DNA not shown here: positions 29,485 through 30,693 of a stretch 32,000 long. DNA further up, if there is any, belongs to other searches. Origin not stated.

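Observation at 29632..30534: dinD-like gene wedged inside the SMC operon between the kleisin-like and KITE-like genes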

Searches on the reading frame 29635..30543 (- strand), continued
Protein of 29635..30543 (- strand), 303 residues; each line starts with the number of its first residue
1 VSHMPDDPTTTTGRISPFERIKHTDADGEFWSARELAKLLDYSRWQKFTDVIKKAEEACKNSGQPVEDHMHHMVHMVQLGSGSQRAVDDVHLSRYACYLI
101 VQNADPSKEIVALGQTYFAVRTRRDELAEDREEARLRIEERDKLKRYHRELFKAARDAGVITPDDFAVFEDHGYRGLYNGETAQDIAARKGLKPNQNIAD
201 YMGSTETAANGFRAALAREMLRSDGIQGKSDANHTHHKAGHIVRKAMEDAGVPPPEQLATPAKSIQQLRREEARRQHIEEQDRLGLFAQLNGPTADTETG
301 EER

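Call 59: search_solved_structures(query=window:29635-30534:-, max_evalue=1, show_alignments=1)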
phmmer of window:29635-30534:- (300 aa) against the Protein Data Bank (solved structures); distinct sequences matched with E-value up to 1: 1.
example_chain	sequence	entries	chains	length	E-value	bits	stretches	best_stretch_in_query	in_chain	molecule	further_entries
36ro_N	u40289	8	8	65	0.67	12.8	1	56-97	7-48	DNA-directed RNA polymerase subunit Rpo10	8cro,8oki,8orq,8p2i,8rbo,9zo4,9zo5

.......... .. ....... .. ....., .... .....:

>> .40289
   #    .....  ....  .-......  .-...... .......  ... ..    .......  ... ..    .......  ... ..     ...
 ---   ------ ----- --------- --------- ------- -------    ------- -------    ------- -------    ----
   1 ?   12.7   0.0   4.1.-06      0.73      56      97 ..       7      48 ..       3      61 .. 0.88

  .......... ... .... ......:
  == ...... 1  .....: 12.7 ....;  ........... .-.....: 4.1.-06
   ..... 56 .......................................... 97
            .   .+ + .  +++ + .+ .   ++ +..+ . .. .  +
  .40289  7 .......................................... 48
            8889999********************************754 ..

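Call 60: search_protein_families(library=pfam, proteins=[L096:2-2284:+, L096:3739-4563:+, L096:3449-3673:+, L091:1615-2076:+, L098:2828-3508:+, P0137, L100:8316-8906:+], max_evalue=0.01)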
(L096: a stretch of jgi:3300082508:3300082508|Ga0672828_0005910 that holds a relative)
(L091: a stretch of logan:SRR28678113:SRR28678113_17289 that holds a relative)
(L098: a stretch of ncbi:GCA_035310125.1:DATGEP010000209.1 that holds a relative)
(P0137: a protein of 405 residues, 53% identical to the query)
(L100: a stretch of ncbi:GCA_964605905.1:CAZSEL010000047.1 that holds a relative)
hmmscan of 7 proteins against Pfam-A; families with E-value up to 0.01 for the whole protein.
L096:2-2284:+ (761 aa): 1 family
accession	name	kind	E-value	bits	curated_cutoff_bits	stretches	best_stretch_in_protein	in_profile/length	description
PF20703.3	nSTAND1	-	2.9e-79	267.9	27.1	1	5-282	114-378/379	Novel STAND NTPase 1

L096:3739-4563:+ (275 aa): 0 families

L096:3449-3673:+ (75 aa): 0 families

L091:1615-2076:+ (154 aa): 1 family
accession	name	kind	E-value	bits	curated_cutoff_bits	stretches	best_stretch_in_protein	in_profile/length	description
PF02861.25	Clp_N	-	6.1e-08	33.1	20.7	1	70-120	1-47/53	Clp amino terminal domain, pathogenicity island component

L098:2828-3508:+ (227 aa): 6 families
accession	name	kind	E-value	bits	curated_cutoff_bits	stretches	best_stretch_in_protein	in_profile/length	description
PF13847.12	Methyltransf_31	-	3.2e-05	24.1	27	1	75-191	10-118/145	Methyltransferase domain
PF13649.12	Methyltransf_25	-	4.8e-05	24.4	27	1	73-150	2-70/97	Methyltransferase domain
PF02390.23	Methyltransf_4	-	0.0027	17.6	24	1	75-131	8-64/173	Putative methyltransferase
PF05175.20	MTS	-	0.0032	17.6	23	1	70-134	33-97/170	Methyltransferase small domain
PF08241.18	Methyltransf_11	-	0.0047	18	21.2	1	75-129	3-53/95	Methyltransferase domain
PF08242.18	Methyltransf_12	-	0.0075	17.4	30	0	75-181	3-98/98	Methyltransferase domain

P0137 (405 aa): 2 families
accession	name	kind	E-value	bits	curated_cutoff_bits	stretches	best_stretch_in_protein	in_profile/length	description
PF02498.22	Bro-N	-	4.3e-18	66.1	25.6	2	22-109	9-88/96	BRO family, N-terminal domain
PF01194.22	RNA_pol_N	-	0.0042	17.7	26.9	0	54-93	6-45/58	RNA polymerases N / 8 kDa subunit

L100:8316-8906:+ (197 aa): 1 family
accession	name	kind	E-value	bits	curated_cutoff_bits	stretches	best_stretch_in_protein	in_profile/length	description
PF01916.23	DS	-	1.1e-23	84.3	27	1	15-195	10-177/288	Deoxyhypusine synthase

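Call 72: predict_structure(alignment_id=A3)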
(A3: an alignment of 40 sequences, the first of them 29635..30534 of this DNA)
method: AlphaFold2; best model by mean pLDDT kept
length: 300 residues; sequences in the alignment: 40
mean_pLDDT: 90.2   pTM: 0.72
mean pLDDT of the five models: 90.2, 89.5, 89.4, 86.6, 86.5
residues with pLDDT >= 90: 232; 70-90: 39; 50-70: 18; < 50: 11
segments of 3 or more residues with pLDDT < 50: 1-9
pLDDT, mean of each block of 10 residues (from residue 1): 42 89 94 96 96 95 95 90 95 94 92 84 84 97 98 97 98 98 98 97 98 98 98 99 97 97 95 82 61 53
secondary structure, 60 per line:
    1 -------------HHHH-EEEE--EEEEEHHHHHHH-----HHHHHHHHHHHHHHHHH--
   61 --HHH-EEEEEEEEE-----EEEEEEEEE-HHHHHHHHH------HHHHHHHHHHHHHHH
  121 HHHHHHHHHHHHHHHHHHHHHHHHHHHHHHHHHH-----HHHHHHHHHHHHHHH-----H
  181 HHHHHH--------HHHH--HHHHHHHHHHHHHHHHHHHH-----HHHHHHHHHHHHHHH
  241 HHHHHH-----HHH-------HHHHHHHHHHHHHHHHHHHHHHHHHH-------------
elements in order: H14-17 E19-22 E25-29 H30-36 H42-58 E67-75 E81-89 H91-99 H106-154 H160-174 H180-186 H195-198 H201-220 H226-246 H262-287

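Call 75: fold_search(model_id=the predicted structure, library=pdb)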
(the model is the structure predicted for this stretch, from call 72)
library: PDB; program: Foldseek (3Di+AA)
matches with E <= 10: 449; with E <= 0.001: 5
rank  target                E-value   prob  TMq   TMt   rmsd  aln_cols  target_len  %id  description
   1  8u0g_B                2.6e-05  1.00  0.34  0.46  11.5       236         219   15  Full-length dimer of DNA-Damage Response Protein C from Deinococcus radiodurans - Crystal form xMJ7124 (released 2023-09-06)
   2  7udi_B                1.6e-04  1.00  0.35  0.47  10.5       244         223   15  Full-length dimer of DNA-Damage Response Protein C from Deinococcus radiodurans (released 2023-02-22)
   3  7qvb_A                1.6e-04  1.00  0.31  0.42  10.9       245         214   15  Crystal structure of the DNA-binding protein DdrC from Deinococcus radiodurans (released 2022-06-22)
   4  8u0g_A                2.2e-04  1.00  0.31  0.41  13.1       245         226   14  Full-length dimer of DNA-Damage Response Protein C from Deinococcus radiodurans - Crystal form xMJ7124 (released 2023-09-06)
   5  7qvb_B                4.0e-04  1.00  0.32  0.41  12.8       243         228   14  Crystal structure of the DNA-binding protein DdrC from Deinococcus radiodurans (released 2022-06-22)
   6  7udi_A                9.0e-03  1.00  0.26  0.37  12.6       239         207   14  Full-length dimer of DNA-Damage Response Protein C from Deinococcus radiodurans (released 2023-02-22)
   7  7jjh                  3.3e-01  0.16  0.15  0.16  12.4       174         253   15  Crystal structure of the unliganded tandem bromodomain (BD1, BD2) of human TAF1 (released 2021-01-27)
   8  1n4k                  5.8e-01  0.09  0.13  0.13  18.8       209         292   10  Crystal structure of the inositol 1,4,5-trisphosphate receptor binding core in complex with IP3 (released 2002-12-25)
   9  5gpy_A                6.1e-01  0.51  0.15  0.23  10.2       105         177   10  Crystal structure of the human TFIIE complex (released 2016-11-02)
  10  8xvl_R                7.2e-01  0.08  0.14  0.12  19.0       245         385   12  Cryo-EM structure of ETAR bound with Zibotentan (released 2024-08-28)
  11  7nvs_W                7.6e-01  0.12  0.15  0.22  19.6       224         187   10  RNA polymerase II core pre-initiation complex with closed promoter DNA in proximal position (released 2021-05-05)
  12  8p7x_r                8.0e-01  0.14  0.09  0.16  17.0       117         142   14  Mycoplasma pneumoniae 70S ribosome in chloramphenicol-treated cells (released 2024-11-20)
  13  2lp4_MODEL_1_A        8.4e-01  0.12  0.13  0.16  14.1       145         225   10  Solution structure of P1-CheY/P2 complex in bacterial chemotaxis (released 2012-10-24)
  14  2wbl_A                8.4e-01  0.04  0.10  0.10  20.2       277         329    9  Three-dimensional structure of a binary ROP-PRONE complex (released 2009-04-14)
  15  4ns3_F                9.8e-01  0.09  0.11  0.07  14.6       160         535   16  Crystal structure of the Delta-pyrroline-5-carboxylate dehydrogenase from Mycobacterium tuberculosis bound with NAD an (released 2015-01-14)
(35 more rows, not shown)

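Call 80: search_solved_structures(query=A3, max_evalue=10, show_alignments=2)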
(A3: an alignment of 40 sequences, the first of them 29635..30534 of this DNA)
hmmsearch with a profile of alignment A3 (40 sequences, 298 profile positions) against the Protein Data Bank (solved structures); distinct sequences matched with E-value up to 10: 2.
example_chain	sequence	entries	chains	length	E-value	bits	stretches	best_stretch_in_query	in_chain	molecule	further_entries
1ef4_A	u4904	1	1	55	0.33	13.2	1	57-96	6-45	DNA-DIRECTED RNA POLYMERASE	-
36ro_N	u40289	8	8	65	1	11.6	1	57-95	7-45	DNA-directed RNA polymerase subunit Rpo10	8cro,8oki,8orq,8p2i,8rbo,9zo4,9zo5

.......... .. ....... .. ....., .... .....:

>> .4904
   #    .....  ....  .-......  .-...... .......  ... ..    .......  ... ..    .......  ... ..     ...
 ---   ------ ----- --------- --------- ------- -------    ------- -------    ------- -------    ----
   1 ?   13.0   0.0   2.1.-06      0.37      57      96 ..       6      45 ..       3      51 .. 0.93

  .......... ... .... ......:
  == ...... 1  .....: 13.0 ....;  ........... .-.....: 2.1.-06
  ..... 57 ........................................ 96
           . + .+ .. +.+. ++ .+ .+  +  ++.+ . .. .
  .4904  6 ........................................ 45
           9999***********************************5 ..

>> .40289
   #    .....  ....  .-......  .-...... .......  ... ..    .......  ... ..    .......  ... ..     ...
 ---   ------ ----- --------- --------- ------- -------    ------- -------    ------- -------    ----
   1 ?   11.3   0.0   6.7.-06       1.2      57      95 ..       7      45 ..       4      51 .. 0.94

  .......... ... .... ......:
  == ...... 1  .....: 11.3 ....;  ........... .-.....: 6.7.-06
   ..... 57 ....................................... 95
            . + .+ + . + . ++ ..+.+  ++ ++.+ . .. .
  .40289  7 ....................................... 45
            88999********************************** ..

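Call 83: fold_search(model_id=the predicted structure, library=viral)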
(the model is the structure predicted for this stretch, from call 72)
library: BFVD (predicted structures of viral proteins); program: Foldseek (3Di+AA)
matches with E <= 10: 763; with E <= 0.001: 6
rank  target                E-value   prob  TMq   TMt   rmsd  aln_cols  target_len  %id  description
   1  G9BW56                2.8e-07  1.00  0.31  0.33  30.2       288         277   23  (no name in the UniProt tables at hand)
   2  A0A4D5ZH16            3.9e-05  1.00  0.32  0.43  16.0       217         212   13  (no name in the UniProt tables at hand)
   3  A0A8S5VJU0            5.3e-05  1.00  0.31  0.40  10.7       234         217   11  (no name in the UniProt tables at hand)
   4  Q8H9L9                4.5e-04  1.00  0.30  0.30   4.2       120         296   14  ORF48 [Vibrio phage VHML]
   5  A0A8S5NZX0            6.2e-04  1.00  0.27  0.35  17.3       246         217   13  Regulatory protein (Fragment) [Siphoviridae sp. ct16C7]
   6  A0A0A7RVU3            6.8e-04  1.00  0.27  0.34  20.6       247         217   12  (no name in the UniProt tables at hand)
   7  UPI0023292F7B         1.0e-03  1.00  0.29  0.38  16.7       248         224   16  (no name look-up for this kind of identifier)
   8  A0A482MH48            1.5e-03  1.00  0.31  0.36  13.6       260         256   12  KilA-N domain-containing protein [Nodularia phage vB_NspS-kac65v161]
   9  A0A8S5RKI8            2.7e-03  0.90  0.21  0.18  24.2       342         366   12  Regulatory protein [virus sp. ct6GG30]
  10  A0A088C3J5            3.6e-03  0.98  0.23  0.32  16.3       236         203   14  (no name in the UniProt tables at hand)
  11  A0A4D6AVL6            6.4e-03  1.00  0.27  0.43   3.5       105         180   11  (no name in the UniProt tables at hand)
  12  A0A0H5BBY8            7.9e-03  0.87  0.24  0.23  39.5       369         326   11  (no name in the UniProt tables at hand)
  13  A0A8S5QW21            8.3e-03  0.97  0.30  0.27  17.5       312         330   11  Regulatory protein [Siphoviridae sp. cthIt11]
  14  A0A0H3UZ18            1.1e-02  0.89  0.23  0.18  19.2       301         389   12  (no name in the UniProt tables at hand)
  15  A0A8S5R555            1.8e-02  1.00  0.26  0.31   9.6       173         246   10  Antirepressor protein [Ackermannviridae sp. ctaCq7]
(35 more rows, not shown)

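Call 86: search_dna_similar(query=window:29635-30534:-, collection=phages, mode=protein, max_rows=12)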
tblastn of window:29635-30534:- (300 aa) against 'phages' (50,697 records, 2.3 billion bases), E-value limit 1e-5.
Records with a match: 255; places in all: 256; records where one place covers at least 80% of the query: 41.
Best place of each record, by identity: <60% 255.
By first word of the organism name: Mycobacterium 133; Gordonia 67; Streptococcus 15; Bacteriophage 12; Riemerella 11; Corynebacterium 5; Campylobacter 2; Zymomonas 2; Planktothrix 2; Christensenellales 1; and 5 more.
By host as written in the record: Mycobacterium smegmatis mc2 155 83; Gordonia terrae 3612 61; Mycobacterium smegmatis mc#155 21; - 14; Riemerella anatipestifer 5; Corynebacterium xerosis 5; Gordonia terrae CAG3 4; Campylobacter jejuni 2; and 55 more.
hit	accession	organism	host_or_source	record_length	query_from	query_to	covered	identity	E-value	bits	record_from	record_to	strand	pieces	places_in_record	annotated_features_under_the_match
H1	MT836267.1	Bacteriophage sp.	human fecal samples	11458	15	268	85%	50.4%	6e-63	220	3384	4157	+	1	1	record has no annotation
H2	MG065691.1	Campylobacter phage A11a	Campylobacter jejuni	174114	14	265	84%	50.0%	1e-66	230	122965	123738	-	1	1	record has no annotation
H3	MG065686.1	Campylobacter phage A18a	Campylobacter jejuni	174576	14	265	84%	50.0%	1e-66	230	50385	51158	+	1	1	record has no annotation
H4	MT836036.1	Bacteriophage sp.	human fecal samples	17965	15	272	86%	47.7%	1e-62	219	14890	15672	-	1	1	record has no annotation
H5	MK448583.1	Streptococcus satellite phage Javan622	Streptococcus uberis Ab71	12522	15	284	90%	45.5%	6e-61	214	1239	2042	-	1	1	DNA-damage-inducible protein D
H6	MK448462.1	Streptococcus satellite phage Javan379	Streptococcus parasanguinis POW10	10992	15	284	90%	45.3%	6e-61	214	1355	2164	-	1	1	DNA-damage-inducible protein D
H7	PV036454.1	Christensenellales phage IMGVR 15666929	Christensenellales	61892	15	272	86%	47.3%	3e-60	212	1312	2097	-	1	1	hypothetical protein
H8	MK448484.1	Streptococcus satellite phage Javan416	Streptococcus pasteurianus AL101002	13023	15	284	90%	45.1%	4e-59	209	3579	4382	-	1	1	DNA-damage-inducible protein D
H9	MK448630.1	Streptococcus satellite phage Javan743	Streptococcus pneumoniae Ala263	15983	15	284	90%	44.5%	4e-59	209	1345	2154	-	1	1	DNA-damage-inducible protein D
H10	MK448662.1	Streptococcus satellite phage Javan97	Streptococcus canis FSL_Z3-227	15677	15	284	90%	44.2%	2e-59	210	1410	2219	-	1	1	DNA-damage-inducible protein D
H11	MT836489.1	Bacteriophage sp.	human fecal samples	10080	13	271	86%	46.0%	4e-64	223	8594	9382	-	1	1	record has no annotation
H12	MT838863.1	Bacteriophage sp.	human fecal samples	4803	15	272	86%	45.8%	1e-60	213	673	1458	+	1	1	record has no annotation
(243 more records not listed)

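Call 87: search_dna_similar(query=window:29635-30534:-, collection=plasmids, mode=protein, max_rows=15)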
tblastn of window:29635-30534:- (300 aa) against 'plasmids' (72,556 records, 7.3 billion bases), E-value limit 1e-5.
Records with a match: 45; places in all: 49; records where one place covers at least 80% of the query: 26.
Best place of each record, by identity: <60% 45.
By first word of the organism name: Zymomonas 7; Bernardetia 6; Chondrinema 5; Nostoc 5; Streptococcus 4; Escherichia 3; Neisseria 2; Thiothrix 2; Parabacteroides 2; Candidatus 2; and 7 more.
By predicted mobility (MOB-suite, as given by PLSDB): non-mobilizable 40; conjugative 4; mobilizable 1.
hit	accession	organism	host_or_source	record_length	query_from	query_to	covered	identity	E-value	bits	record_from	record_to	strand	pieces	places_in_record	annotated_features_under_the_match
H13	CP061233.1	Escherichia coli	Sheep,cell culture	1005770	14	265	84%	51.5%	2e-68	237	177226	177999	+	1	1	dinD: DNA damage-inducible protein D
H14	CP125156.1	Klebsiella pneumoniae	-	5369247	14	265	84%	51.5%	8e-66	229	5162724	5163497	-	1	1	none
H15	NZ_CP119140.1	Neisseria gonorrhoeae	Homo sapiens,whole organism,blood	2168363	13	282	90%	47.5%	4e-61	216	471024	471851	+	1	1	none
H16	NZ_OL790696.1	Escherichia coli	-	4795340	14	265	84%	50.8%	3e-67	234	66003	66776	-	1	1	none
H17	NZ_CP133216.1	Thiothrix subterranea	hydrogen sulfide spring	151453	15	262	83%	51.6%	3e-62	219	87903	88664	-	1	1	dinD: DNA damage-inducible protein D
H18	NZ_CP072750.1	Thiothrix fructosivorans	cell culture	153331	12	272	87%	48.7%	4e-61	216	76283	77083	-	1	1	dinD: DNA damage-inducible protein D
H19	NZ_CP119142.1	Neisseria gonorrhoeae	Homo sapiens,whole organism,synovial ...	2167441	13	282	90%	46.7%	3e-62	219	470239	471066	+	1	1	none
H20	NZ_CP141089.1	Escherichia coli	Homo sapiens,Infected Human Urine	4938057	14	265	84%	49.6%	4e-64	225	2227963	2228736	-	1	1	none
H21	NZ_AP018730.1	Streptococcus dysgalactiae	Seriola dumerili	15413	15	284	90%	44.2%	7e-59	210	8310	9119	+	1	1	dinD: DNA damage-inducible protein D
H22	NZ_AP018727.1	Streptococcus dysgalactiae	Seriola dumerili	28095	15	284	90%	44.2%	7e-59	210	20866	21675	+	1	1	dinD: DNA damage-inducible protein D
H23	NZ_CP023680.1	Zymomonas mobilis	-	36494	3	281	93%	39.0%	1e-43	166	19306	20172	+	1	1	dinD: DNA damage-inducible protein D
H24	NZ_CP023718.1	Zymomonas mobilis subsp. mobilis ZM4 = ATCC 31821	-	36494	3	281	93%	39.0%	1e-43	166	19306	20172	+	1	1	dinD: DNA damage-inducible protein D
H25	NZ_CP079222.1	Zymomonas mobilis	cell culture,Palm wine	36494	3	281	93%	39.0%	1e-43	166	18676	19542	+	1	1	dinD: DNA damage-inducible protein D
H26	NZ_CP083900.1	Zymomonas mobilis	cell culture,Palm wine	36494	3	281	93%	39.0%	1e-43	166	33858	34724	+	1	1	dinD: DNA damage-inducible protein D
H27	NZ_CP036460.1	Zymomonas mobilis subsp. mobilis ZM4 = ATCC 31821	cell culture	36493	3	281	93%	39.0%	1e-43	166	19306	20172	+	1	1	dinD: DNA damage-inducible protein D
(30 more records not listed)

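Call 88: get_annotated_region(hit=H24, flank=6000)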
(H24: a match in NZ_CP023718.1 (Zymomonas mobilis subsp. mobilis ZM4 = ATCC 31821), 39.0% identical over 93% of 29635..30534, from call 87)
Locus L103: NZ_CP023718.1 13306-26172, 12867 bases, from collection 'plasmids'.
description: Zymomonas mobilis subsp. mobilis ZM4 = ATCC 31821 plasmid pZM36, complete sequence
organism: Zymomonas mobilis subsp. mobilis ZM4 = ATCC 31821 (NCBI taxid 264203)
taxonomy: Bacteria; Pseudomonadota; Alphaproteobacteria; Sphingomonadales; Zymomonadaceae; Zymomonas; Zymomonas mobilis; Zymomonas mobilis subsp. mobilis ZM4 = ATCC 31821
host: -; source: -; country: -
typing (MOB-suite, as given by PLSDB): non-mobilizable
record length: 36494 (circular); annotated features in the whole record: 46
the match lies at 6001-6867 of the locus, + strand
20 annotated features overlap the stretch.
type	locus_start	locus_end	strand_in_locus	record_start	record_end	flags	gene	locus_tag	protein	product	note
CDS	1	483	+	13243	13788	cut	-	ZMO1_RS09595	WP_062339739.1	phage tail protein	-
CDS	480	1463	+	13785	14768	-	-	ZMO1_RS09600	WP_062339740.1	contractile injection system protein, VgrG/Pvc8 family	-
CDS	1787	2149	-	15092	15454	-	-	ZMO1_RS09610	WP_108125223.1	hypothetical protein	-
CDS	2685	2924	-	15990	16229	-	-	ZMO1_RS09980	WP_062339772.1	hypothetical protein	-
CDS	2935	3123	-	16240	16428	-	-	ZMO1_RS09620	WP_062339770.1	hypothetical protein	-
CDS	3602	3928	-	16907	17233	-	-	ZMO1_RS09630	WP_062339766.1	hypothetical protein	-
CDS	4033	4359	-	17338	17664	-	-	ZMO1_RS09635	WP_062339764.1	hypothetical protein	-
CDS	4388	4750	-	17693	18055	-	-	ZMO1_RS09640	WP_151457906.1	hypothetical protein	-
CDS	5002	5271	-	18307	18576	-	-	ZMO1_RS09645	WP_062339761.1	type II toxin-antitoxin system YafQ family toxin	-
CDS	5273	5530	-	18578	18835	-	-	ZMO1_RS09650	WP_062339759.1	type II toxin-antitoxin system RelB/DinJ family antitoxin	GO:0006355 - regulation of DNA-templated transcription [Evidence IEA]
CDS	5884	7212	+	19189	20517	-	dinD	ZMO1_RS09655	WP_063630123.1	DNA damage-inducible protein D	-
CDS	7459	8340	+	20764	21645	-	-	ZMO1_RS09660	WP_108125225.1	hypothetical protein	-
CDS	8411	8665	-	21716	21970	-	-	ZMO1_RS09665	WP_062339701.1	hypothetical protein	-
CDS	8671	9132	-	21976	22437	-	-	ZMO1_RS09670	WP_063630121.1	XRE family transcriptional regulator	-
CDS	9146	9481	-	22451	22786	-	-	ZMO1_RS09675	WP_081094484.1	type II toxin-antitoxin system RelE/ParE family toxin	-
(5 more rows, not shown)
